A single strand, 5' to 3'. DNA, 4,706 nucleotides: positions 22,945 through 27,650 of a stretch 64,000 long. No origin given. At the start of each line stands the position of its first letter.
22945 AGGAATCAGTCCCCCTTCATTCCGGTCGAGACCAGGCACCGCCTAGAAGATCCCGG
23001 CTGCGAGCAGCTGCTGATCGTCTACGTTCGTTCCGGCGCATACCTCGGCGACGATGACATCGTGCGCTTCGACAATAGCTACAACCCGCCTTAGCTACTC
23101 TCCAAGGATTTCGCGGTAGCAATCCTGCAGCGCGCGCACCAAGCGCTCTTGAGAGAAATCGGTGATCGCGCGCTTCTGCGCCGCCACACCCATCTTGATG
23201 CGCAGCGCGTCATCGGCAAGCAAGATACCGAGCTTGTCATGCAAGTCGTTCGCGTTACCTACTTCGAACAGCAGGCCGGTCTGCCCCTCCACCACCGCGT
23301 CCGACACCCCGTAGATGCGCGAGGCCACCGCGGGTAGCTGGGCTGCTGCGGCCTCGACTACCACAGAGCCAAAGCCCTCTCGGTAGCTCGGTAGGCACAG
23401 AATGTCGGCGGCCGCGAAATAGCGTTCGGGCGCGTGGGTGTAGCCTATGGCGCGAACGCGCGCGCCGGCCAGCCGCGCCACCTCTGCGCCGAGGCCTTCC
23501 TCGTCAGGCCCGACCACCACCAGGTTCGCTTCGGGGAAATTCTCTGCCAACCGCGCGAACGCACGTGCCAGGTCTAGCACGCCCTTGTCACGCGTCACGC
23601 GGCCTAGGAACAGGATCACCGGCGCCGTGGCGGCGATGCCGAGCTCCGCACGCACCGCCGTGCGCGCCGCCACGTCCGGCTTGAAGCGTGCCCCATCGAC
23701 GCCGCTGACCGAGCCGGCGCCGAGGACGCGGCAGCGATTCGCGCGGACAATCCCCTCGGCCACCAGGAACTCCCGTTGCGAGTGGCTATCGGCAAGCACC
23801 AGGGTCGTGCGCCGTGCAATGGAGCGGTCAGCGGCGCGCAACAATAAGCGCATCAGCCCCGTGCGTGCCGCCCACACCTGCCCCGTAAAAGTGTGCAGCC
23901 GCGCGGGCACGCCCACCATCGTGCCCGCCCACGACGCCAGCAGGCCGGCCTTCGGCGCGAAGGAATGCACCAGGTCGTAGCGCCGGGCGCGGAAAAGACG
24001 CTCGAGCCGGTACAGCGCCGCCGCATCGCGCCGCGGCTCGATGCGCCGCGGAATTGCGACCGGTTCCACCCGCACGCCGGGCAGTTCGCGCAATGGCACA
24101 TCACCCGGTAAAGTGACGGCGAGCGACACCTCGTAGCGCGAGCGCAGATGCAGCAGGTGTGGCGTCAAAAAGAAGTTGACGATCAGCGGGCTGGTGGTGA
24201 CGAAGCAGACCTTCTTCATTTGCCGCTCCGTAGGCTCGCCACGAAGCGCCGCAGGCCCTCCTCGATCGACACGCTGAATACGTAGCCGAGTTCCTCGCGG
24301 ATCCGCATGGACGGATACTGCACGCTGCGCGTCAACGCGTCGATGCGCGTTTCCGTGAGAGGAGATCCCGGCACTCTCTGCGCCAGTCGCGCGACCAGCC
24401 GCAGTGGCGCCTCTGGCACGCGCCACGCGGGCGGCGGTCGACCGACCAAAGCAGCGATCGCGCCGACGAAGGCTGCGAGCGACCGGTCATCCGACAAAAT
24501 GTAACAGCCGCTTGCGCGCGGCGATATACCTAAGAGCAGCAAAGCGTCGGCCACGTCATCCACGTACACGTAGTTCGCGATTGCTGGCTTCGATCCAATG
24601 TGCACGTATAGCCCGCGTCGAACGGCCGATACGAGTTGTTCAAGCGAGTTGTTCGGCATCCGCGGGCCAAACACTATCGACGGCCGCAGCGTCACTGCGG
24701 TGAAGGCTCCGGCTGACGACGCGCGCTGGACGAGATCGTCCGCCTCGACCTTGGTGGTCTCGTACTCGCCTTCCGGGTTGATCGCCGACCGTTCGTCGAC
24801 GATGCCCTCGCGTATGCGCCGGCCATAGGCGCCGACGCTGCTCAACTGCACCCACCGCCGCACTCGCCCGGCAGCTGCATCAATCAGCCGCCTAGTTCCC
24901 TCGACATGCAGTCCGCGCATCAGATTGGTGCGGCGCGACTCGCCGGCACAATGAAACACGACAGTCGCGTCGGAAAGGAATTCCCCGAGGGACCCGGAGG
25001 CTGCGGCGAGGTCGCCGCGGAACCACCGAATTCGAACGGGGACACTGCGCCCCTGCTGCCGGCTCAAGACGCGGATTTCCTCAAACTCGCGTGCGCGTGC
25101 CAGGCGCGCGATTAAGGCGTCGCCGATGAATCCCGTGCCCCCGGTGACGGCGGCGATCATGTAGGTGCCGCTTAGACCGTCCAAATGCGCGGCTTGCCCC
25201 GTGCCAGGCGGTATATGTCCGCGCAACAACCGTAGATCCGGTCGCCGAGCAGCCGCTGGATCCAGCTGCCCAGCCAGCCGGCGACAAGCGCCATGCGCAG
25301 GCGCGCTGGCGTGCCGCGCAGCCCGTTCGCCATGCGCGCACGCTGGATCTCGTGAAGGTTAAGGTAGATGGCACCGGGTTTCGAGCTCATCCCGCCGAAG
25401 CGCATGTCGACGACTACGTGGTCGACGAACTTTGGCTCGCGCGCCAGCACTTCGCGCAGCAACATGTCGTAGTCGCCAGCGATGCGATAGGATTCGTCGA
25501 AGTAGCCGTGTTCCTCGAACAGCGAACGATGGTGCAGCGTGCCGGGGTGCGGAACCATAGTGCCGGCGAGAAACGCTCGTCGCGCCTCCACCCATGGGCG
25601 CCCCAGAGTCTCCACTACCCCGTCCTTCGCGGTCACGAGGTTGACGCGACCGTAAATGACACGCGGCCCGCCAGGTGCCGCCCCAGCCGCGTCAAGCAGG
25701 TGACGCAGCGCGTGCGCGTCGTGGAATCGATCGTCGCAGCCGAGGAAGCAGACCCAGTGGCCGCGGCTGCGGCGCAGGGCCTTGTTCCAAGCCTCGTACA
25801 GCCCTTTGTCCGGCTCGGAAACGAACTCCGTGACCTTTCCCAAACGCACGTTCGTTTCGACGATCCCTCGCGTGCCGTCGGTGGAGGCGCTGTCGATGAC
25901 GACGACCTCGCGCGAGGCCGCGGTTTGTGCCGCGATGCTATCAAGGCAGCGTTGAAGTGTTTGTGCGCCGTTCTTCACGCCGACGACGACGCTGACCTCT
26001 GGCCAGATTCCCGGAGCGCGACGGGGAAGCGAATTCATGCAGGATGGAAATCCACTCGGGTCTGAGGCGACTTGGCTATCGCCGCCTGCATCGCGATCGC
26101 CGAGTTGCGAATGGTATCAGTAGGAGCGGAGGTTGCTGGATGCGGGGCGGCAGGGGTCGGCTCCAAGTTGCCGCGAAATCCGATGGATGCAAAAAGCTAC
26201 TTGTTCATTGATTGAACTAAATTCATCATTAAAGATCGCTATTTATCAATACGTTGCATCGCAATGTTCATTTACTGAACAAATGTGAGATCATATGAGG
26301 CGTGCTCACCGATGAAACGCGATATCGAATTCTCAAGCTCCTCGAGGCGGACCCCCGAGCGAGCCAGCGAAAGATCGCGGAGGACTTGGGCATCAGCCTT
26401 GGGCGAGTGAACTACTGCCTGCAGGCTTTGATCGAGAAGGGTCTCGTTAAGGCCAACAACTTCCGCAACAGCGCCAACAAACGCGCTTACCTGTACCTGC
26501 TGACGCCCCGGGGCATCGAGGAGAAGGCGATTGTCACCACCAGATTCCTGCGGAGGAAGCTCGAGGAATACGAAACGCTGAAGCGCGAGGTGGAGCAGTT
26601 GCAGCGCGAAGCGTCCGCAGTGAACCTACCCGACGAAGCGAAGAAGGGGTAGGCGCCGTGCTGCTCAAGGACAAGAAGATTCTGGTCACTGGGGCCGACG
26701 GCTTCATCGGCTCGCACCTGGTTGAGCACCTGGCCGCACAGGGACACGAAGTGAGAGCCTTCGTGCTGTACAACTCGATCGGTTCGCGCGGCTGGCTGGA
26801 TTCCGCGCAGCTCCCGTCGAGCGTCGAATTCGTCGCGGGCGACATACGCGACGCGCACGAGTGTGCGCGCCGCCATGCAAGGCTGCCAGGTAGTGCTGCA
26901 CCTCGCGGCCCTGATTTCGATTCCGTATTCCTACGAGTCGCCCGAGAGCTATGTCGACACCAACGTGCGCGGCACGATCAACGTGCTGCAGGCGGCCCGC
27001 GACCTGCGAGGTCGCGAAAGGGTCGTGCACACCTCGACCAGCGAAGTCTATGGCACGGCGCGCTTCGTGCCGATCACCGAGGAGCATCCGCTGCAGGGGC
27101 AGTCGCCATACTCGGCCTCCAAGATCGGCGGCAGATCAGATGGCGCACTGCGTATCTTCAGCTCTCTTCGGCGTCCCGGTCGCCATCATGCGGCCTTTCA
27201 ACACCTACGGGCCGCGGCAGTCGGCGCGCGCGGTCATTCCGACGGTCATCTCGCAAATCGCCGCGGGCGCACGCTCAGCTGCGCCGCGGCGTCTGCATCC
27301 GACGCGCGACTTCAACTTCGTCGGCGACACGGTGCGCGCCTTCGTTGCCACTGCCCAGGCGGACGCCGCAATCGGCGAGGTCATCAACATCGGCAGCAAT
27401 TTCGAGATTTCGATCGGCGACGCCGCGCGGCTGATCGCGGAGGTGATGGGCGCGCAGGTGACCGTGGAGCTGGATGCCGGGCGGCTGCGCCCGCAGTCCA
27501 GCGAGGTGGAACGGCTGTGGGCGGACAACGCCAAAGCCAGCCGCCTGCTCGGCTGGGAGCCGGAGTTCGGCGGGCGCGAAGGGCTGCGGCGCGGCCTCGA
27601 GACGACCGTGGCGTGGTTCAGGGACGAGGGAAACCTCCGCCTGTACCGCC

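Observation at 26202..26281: Operator-IHF-operator module upstream of the EPS-type MarR regulator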

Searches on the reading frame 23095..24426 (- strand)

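Call 6: search_protein_families(library=ncbifam, proteins=[window:23095-24426:-])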
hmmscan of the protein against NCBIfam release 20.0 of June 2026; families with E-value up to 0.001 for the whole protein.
window:23095-24426:- (443 aa): 33 families (the best 25 are shown)
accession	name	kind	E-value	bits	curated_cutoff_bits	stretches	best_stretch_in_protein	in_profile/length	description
TIGR03088.1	stp2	hypoth_equivalog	2.8e-31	108.9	409.05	1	131-441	63-374/374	TIGR03088 family PEP-CTERM/XrtA system glycosyltransferase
TIGR03449.1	mycothiol_MshA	equivalog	3e-28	98.9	462.5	1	202-441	160-404/406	D-inositol-3-phosphate glycosyltransferase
TIGR02149.1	glgA_Coryne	subfamily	4.4e-24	85.3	302.4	1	211-441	149-391/391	glycogen synthase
NF047684.1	TeichurnBiosyTuaC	equivalog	9.6e-24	84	550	1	242-441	193-390/391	teichuronic acid biosynthesis protein TuaC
TIGR03999.1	thiol_BshA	equivalog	2.2e-23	82.8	273.7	1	243-441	176-374/375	N-acetyl-alpha-D-glucosaminyl L-malate synthase BshA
NF053787.1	GlcN_PG_synth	equivalog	3.1e-20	72.4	480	1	206-441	143-360/361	N-acetylglucosaminyl phosphatidylglycerol synthase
TIGR04063.1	stp3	hypoth_equivalog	1.4e-17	63.7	442.05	1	139-441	82-396/397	TIGR04063 family PEP-CTERM/XrtA system glycosyltransferase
NF038229.1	Glyco4_Geo_Pelo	equivalog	1e-16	60.9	400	1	269-441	162-337/338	GPMC system family 4 glycosyltransferase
NF041876.1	EPS_EpsE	equivalog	2.8e-16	59.8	400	1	270-430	216-386/389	exopolysaccharide biosynthesis GT4 family glycosyltransferase EpsE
NF038298.1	EPS_HpsO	equivalog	1.2e-15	57.2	575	1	242-440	177-387/388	hormogonium polysaccharide biosynthesis glycosyltransferase HpsO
TIGR04047.1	MSMEG_0565_glyc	hypoth_equivalog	1.5e-15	57.2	259.85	1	240-436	165-370/373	MSMEG_0565 family glycosyltransferase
NF038295.1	EPS_HpsP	equivalog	6.5e-15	55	550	1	253-441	192-388/388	hormogonium polysaccharide biosynthesis glycosyltransferase HpsP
TIGR04157.1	glyco_rSAM_CFB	subfamily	1e-14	54.4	400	1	243-410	202-371/406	TIGR04157 family glycosyltransferase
NF050056.1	ProtGlycPglH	equivalog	1.1e-14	54.3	600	1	270-429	181-342/354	GalNAc-alpha-(1->4)-GalNAc-alpha-(1->3)-diNAcBac-PP-undecaprenol alpha-1,4-N-acetyl-D-galactosaminyltransferase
NF012028.0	PRK15484.1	subfamily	5e-14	52.2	618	1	254-428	179-366/380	lipopolysaccharide N-acetylglucosaminyltransferase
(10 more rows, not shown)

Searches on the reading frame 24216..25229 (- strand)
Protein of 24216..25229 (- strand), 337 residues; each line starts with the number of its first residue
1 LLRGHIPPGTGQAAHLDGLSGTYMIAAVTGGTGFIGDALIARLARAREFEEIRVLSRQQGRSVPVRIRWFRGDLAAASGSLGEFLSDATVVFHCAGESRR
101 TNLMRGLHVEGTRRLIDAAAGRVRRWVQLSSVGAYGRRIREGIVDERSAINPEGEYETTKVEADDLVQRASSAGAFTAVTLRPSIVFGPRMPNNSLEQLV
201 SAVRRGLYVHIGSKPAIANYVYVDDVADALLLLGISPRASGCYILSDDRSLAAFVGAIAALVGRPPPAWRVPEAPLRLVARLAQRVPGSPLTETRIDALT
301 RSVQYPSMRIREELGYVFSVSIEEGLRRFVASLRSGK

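Call 6: search_protein_families(library=ncbifam, proteins=[window:24216-25229:-])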
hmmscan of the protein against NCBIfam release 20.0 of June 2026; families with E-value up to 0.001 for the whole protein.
window:24216-25229:- (337 aa): 15 families
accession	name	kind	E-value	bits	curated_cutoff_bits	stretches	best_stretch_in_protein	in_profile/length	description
TIGR03466.1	HpnA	hypoth_equivalog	2.6e-23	82.5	367.65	1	26-330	3-318/327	hopanoid-associated sugar epimerase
NF042422.1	oxyalk_red_OleD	equivalog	1.7e-16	60.5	580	1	27-332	4-327/329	2-alkyl-3-oxoalkanoate reductase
TIGR01777.1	yfcH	hypoth_equivalog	5.4e-13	49.2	207.35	1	27-278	2-256/292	TIGR01777 family oxidoreductase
NF042423.1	oxyalk_red_Shew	equivalog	2.9e-12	46.3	580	1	25-328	10-330/331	2-alkyl-3-oxoalkanoate reductase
NF043036.1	ErythonDh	equivalog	5.4e-12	45.5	325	1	27-205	4-199/321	D-erythronate dehydrogenase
NF005539.0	PRK07201.1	equivalog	8e-11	41.4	549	1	27-188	4-179/657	SDR family oxidoreductase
TIGR01181.1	dTDP_gluc_dehyt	equivalog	1.7e-09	37.2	365.1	1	28-328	4-306/321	dTDP-glucose 4,6-dehydratase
TIGR02197.1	heptose_epim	equivalog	2.6e-09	36.7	274.6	1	28-245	3-241/316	ADP-glyceromanno-heptose 6-epimerase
NF058621.1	DiazavRedAvaA7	equivalog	1e-08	35.2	400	1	27-272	4-257/304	3-diazoavenalumate denitrifying reductase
NF052578.1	StrlDmthSdmBMthl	equivalog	3.6e-08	33.5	600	1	24-283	1-266/328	sterol demethylase protein SdmB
TIGR01746.1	Thioester-redct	subfamily_domain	2.3e-07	30.4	213.35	1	103-258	107-277/371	thioester reductase domain-containing protein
TIGR04180.1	EDH_00030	hypoth_equivalog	2.9e-07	29.9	475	1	107-243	96-234/297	NAD-dependent 4,6-dehydratase LegB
NF047837.1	UDPAcbARedWbcJ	equivalog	1.6e-05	24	500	1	27-232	4-182/372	UDP-2-acetamido-2,6-beta-L-arabino-hexul-4-ose reductase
TIGR01179.1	galE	equivalog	0.00063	18.7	262.3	0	28-190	4-180/332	UDP-glucose 4-epimerase GalE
NF050030.1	thlkprotThyD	equivalog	0.00068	18.9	400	0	24-97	1-78/305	thylakoid membrane protein ThyD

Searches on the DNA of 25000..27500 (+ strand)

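Call 36: search_rna_families(sources=[L041, L043, L044, L049, L055, L036], threshold=evalue, max_evalue=0.1)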
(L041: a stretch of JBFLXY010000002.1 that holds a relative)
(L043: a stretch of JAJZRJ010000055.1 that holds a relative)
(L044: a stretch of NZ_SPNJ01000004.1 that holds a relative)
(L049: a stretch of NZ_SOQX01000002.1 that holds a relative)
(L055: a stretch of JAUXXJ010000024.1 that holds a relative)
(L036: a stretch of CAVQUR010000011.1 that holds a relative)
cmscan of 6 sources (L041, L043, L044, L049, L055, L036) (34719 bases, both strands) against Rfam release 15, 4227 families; matches with E-value up to 0.1: 0.
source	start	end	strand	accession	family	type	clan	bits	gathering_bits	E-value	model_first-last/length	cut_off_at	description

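Call 37: search_rna_families(source=window, start=25000, end=27500, threshold=evalue, max_evalue=1)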
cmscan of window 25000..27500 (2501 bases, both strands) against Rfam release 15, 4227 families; matches with E-value up to 1: 0.
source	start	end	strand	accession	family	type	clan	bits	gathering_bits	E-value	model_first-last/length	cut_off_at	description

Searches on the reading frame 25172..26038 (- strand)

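Call 6: search_protein_families(library=ncbifam, proteins=[window:25172-26038:-])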
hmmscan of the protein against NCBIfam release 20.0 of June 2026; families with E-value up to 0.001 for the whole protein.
window:25172-26038:- (288 aa): 16 families
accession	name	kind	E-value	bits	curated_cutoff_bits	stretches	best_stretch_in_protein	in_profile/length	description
TIGR04283.1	glyco_like_mftF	equivalog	1.2e-14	54.5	182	1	15-203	1-176/221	TIGR04283 family arsenosugar biosynthesis glycosyltransferase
NF007482.0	PRK10073.1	equivalog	3.3e-13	49.4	423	1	13-116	6-108/334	glycosyltransferase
NF047683.1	TeichurnBiosyTuaG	equivalog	3.9e-12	46.3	400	1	13-108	6-102/252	teichuronic acid biosynthesis protein TuaG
TIGR03965.1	mycofact_glyco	equivalog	3.9e-12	45.8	280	1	8-196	70-263/467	mycofactocin biosynthesis glycosyltransferase MftF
TIGR04009.1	wcaE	equivalog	1.2e-11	44.4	369.2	1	22-110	13-100/248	colanic acid biosynthesis glycosyltransferase WcaE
NF041875.1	EPS_EpsD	equivalog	1.2e-09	38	370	1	15-132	1-116/325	exopolysaccharide biosynthesis glycosyltransferase EpsD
NF038302.1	EPS_HpsE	equivalog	1.5e-09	37.3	300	1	15-103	3-96/307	hormogonium polysaccharide biosynthesis glycosyltransferase HpsE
NF045692.1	OglycostaseCruG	equivalog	5.5e-09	35.4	600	1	13-63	41-91/386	2'-O-glycosyltransferase CruG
NF053739.1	GlytfEpsEBac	equivalog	1.6e-08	33.8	450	1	13-102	1-92/265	glycosyltransferase EpsE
TIGR03111.1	glyc2_xrt_Gpos1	hypoth_equivalog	9.4e-08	31.2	363.95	1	8-113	44-151/439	TIGR03111 family XrtG-associated glycosyltransferase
NF050050.1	ProtGlycPglI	equivalog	3.6e-07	29.8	500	1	13-117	2-107/306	GalNAc(5)-diNAcBac-PP-undecaprenol beta-1,3-glucosyltransferase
NF010496.0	PRK13915.1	equivalog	6.7e-07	28.7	262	1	14-115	32-139/307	glucosyl-3-phosphoglycerate synthase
TIGR03469.1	HpnB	hypoth_equivalog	1.3e-06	27.8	379.25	1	8-62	39-94/386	hopene-associated glycosyltransferase HpnB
TIGR03937.1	PgaC_IcaA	equivalog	2e-05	23.7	422.3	1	12-125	44-163/407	poly-beta-1,6-N-acetyl-D-glucosamine synthase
TIGR04195.1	S_glycosyl_SunS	equivalog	4e-05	22.6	350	1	13-105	57-144/421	SunS family peptide S-glycosyltransferase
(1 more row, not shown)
